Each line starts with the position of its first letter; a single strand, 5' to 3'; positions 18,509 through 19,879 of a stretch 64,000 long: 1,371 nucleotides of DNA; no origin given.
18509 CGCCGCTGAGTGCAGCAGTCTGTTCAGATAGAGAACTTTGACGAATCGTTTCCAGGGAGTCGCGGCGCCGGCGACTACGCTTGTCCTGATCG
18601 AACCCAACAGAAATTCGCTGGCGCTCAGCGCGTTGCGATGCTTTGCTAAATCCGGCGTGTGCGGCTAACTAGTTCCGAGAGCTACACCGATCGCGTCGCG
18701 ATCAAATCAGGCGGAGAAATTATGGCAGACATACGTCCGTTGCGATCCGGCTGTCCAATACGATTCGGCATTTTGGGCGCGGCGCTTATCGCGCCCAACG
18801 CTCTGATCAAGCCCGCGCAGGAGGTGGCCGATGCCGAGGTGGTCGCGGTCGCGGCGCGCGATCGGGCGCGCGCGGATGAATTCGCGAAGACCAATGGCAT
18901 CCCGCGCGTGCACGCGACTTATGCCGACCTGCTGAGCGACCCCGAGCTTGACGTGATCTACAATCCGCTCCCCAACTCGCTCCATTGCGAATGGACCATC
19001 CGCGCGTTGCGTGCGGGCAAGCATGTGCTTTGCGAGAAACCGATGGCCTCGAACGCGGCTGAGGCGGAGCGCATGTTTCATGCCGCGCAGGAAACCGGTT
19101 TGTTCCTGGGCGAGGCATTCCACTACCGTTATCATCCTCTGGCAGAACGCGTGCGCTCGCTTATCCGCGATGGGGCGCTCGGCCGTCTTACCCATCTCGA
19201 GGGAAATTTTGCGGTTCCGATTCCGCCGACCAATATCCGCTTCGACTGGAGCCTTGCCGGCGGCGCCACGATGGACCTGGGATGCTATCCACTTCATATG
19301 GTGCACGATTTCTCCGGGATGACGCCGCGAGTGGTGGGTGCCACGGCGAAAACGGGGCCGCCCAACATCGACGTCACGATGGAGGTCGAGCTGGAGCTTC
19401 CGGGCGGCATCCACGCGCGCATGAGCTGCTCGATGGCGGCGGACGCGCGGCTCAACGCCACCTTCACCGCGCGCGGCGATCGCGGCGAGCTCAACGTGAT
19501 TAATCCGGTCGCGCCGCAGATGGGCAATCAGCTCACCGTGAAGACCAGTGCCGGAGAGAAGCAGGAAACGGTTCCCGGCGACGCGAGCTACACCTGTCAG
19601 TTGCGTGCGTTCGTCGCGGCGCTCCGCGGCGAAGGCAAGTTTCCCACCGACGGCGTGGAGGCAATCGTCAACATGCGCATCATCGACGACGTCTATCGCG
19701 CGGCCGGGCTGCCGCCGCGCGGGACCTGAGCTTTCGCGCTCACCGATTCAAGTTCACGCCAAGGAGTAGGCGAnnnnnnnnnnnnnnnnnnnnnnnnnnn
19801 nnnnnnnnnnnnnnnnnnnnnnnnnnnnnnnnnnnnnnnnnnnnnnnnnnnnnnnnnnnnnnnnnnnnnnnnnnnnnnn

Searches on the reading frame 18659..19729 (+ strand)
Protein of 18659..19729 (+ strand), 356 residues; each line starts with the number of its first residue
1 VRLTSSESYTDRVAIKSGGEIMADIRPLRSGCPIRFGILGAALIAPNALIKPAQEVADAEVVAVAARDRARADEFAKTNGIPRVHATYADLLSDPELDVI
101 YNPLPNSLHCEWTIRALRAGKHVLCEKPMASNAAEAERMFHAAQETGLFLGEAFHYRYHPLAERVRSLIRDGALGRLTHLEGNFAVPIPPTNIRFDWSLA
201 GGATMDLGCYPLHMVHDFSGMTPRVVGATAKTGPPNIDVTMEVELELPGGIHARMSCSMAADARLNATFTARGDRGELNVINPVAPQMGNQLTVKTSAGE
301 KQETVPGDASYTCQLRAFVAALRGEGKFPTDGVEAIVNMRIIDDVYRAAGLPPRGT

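Call 36: search_protein_families(library=pfam, proteins=[window:18659-19729:+], max_evalue=0.0001)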
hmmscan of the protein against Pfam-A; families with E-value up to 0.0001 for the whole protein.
window:18659-19729:+ (356 aa): 3 families
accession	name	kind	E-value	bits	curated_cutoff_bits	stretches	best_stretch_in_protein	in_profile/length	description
PF01408.29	GFO_IDH_MocA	-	5.1e-25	88.9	24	1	34-150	1-116/120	Oxidoreductase family, NAD-binding Rossmann fold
PF22725.1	GFO_IDH_MocA_C3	-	3.5e-20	72.7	27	1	164-278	3-123/124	GFO/IDH/MocA C-terminal domain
PF02894.22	GFO_IDH_MocA_C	-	1.1e-08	35.5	22.9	1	166-349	1-210/218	Oxidoreductase family, C-terminal alpha/beta domain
